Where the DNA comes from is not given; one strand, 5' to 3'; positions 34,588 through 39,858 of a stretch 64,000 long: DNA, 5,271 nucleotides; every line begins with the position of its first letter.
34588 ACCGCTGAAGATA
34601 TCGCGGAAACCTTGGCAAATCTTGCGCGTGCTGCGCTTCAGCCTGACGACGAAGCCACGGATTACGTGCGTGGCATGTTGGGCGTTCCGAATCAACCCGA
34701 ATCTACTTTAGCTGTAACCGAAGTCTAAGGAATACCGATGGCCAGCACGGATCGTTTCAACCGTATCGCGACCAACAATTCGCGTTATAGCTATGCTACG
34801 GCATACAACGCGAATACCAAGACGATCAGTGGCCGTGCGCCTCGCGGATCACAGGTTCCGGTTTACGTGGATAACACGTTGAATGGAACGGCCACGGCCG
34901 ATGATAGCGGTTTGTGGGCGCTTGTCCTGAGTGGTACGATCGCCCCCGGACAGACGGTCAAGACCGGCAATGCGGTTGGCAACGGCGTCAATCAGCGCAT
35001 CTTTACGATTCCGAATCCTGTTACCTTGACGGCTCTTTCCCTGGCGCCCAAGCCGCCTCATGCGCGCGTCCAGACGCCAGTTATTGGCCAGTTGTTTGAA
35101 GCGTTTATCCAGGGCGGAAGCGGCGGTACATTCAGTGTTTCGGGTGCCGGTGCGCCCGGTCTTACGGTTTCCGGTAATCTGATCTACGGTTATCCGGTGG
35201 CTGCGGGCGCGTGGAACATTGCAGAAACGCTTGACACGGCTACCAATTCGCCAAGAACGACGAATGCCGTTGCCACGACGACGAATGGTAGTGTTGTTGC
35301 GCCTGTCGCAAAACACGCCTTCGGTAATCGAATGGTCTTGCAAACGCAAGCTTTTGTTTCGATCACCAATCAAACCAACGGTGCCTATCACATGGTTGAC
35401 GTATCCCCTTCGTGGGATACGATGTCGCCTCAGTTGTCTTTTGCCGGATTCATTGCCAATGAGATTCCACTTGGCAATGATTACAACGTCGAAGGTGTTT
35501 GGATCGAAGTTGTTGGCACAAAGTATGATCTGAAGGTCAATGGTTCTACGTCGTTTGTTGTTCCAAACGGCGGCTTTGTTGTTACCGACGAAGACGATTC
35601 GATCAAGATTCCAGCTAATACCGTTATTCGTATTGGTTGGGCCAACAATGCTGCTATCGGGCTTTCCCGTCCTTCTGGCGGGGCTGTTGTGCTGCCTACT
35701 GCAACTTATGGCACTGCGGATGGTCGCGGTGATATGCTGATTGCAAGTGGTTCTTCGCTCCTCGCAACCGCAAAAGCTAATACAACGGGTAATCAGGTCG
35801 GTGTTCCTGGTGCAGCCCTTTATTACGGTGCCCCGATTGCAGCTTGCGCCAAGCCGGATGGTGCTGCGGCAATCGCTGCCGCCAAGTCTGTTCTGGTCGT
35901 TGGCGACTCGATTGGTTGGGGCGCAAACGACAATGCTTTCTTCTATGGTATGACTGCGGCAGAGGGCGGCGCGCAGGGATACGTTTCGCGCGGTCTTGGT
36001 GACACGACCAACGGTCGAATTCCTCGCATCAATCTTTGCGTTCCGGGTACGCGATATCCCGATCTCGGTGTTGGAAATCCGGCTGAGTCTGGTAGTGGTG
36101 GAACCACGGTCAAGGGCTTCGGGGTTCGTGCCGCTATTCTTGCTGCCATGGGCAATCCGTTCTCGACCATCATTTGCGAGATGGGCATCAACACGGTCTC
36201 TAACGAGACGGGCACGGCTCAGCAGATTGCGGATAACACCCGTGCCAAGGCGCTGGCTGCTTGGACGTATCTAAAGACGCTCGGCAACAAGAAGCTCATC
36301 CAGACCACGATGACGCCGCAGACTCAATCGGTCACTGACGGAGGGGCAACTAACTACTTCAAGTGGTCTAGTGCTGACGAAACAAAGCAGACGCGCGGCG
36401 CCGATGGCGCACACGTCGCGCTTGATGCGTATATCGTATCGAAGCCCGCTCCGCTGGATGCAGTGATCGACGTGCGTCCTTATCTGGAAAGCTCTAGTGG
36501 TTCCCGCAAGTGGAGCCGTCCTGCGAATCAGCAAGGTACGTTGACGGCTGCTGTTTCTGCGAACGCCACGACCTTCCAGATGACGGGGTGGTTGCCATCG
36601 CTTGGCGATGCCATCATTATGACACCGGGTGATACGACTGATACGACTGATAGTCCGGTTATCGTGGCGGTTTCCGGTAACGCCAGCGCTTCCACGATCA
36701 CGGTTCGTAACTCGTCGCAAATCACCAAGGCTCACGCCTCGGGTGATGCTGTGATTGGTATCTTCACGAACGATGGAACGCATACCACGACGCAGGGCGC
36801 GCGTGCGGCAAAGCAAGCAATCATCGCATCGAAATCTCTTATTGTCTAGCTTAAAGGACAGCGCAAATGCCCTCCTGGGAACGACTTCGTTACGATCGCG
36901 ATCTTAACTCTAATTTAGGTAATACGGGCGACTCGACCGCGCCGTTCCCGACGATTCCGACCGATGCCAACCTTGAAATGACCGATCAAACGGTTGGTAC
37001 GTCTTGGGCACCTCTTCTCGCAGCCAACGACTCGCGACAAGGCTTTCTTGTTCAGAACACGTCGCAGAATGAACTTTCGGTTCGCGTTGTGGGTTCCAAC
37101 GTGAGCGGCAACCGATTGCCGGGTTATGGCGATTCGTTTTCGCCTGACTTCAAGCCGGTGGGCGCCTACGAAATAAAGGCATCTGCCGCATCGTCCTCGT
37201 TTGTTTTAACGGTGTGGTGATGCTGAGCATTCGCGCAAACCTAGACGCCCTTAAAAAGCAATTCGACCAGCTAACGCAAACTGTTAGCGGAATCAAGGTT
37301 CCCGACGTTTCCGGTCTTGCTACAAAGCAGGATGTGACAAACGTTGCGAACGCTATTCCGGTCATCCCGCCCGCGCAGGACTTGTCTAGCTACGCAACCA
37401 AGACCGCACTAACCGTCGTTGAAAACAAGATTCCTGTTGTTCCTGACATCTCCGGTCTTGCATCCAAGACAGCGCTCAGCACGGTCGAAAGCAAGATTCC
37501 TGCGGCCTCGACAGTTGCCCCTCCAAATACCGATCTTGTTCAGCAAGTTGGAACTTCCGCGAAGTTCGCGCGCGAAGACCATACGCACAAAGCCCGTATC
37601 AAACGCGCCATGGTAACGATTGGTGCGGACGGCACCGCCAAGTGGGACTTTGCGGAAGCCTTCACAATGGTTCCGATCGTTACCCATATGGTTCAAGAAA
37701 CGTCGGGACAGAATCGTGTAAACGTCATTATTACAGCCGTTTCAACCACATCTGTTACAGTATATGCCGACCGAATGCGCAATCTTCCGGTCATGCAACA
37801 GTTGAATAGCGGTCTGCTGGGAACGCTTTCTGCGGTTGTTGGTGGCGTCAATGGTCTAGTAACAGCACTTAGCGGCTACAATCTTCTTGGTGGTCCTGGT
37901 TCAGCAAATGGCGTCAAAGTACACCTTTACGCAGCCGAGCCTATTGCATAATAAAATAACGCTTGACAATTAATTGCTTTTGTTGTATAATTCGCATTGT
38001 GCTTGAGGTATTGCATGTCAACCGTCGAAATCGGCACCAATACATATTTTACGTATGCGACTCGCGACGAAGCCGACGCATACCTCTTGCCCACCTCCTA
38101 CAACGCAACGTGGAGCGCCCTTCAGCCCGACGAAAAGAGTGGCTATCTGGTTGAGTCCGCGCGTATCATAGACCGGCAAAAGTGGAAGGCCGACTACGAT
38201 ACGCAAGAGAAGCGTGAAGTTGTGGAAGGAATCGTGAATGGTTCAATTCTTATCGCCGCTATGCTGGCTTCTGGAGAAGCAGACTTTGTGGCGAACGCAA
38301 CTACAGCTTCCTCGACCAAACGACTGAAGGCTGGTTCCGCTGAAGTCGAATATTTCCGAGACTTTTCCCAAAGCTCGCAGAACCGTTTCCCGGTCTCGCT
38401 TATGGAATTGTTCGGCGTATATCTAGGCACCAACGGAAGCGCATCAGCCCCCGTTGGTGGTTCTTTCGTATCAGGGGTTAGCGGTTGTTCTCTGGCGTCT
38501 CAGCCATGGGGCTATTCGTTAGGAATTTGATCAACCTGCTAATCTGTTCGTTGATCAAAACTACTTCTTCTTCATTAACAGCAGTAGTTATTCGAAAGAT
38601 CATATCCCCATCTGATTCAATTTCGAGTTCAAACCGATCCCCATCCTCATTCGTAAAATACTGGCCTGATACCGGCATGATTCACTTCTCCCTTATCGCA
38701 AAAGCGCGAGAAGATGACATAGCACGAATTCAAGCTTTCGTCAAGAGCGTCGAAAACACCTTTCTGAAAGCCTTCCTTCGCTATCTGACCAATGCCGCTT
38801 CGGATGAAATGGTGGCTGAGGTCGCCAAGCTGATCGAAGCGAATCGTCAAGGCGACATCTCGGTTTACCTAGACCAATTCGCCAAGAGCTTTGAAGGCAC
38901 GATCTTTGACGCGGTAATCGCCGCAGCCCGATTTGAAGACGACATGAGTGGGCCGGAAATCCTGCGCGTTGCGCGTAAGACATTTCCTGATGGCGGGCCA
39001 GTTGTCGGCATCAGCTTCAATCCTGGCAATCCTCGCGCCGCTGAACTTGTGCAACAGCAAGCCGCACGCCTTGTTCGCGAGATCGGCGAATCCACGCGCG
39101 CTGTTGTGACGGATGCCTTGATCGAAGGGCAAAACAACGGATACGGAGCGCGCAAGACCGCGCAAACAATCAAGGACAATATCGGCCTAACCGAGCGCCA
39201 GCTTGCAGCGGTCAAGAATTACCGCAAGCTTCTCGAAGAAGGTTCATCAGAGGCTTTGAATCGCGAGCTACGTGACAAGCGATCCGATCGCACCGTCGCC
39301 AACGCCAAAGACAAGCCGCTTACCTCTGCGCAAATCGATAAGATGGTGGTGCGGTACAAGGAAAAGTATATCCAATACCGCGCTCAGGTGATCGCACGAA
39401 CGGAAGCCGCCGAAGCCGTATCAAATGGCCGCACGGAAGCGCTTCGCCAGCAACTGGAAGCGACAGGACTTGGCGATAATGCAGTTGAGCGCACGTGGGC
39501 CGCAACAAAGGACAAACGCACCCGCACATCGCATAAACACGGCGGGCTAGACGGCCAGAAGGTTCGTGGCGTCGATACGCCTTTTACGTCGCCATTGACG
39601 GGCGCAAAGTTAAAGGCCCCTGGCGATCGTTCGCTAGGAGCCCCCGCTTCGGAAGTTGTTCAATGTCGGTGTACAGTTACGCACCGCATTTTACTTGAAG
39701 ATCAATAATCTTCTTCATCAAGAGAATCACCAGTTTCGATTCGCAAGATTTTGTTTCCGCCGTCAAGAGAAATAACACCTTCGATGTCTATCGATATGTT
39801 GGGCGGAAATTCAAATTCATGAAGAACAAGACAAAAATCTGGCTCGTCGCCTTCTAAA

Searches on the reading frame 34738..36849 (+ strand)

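Call 13: search_protein_families(library=phrogs, proteins=[window:34738-36849:+], max_evalue=0.00001)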
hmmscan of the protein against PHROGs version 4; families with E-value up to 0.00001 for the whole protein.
window:34738-36849:+ (703 aa): 0 families

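Call 62: search_protein_families(library=pfam, proteins=[window:34738-36846:+], max_evalue=0.01)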
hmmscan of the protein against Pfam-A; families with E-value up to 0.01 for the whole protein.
window:34738-36846:+ (703 aa): 1 family
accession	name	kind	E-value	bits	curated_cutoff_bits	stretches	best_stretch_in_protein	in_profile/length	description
PF17936.7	Big_6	-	0.00079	20.1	27.6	1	23-75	10-63/83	Bacterial Ig domain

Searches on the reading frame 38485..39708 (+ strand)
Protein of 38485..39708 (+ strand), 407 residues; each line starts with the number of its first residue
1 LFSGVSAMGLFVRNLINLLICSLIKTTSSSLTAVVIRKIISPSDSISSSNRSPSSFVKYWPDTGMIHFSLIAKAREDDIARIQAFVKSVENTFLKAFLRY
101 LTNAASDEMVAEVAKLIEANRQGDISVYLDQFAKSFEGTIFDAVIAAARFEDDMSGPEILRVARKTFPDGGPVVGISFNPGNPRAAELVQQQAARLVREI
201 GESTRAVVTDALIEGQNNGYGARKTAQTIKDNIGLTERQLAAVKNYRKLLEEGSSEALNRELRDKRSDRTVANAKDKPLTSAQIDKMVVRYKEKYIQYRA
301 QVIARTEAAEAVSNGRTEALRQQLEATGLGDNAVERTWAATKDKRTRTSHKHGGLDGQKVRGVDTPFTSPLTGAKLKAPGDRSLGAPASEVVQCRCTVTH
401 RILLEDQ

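Call 13: search_protein_families(library=phrogs, proteins=[window:38485-39708:+], max_evalue=0.00001)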
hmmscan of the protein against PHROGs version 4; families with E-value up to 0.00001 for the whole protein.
window:38485-39708:+ (407 aa): 10 families
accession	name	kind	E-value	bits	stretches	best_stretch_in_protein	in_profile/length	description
phrog_3517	-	head and packaging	4.7e-70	237.7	1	75-402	9-329/371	head morphogenesis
phrog_2468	-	head and packaging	5.4e-33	115.7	1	108-399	42-270/303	head morphogenesis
phrog_2662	-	head and packaging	5.2e-18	66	1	280-399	604-706/717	portal protein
phrog_859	-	head and packaging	1.9e-14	54.1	1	203-399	116-287/807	portal protein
phrog_18477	-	head and packaging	1.1e-12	48.6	1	296-398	202-295/760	head morphogenesis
phrog_6577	-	unknown function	3e-08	33.4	1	183-400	94-228/1066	-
phrog_16493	-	head and packaging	6.1e-08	32.8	1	186-341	104-242/535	head maturation protease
phrog_595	-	head and packaging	3.1e-07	31.1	1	219-401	168-297/513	head maturation protease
phrog_34890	-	head and packaging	7.2e-07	28.9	1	269-398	188-303/679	head morphogenesis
phrog_28652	-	unknown function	2e-06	27.9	1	181-368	112-280/497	-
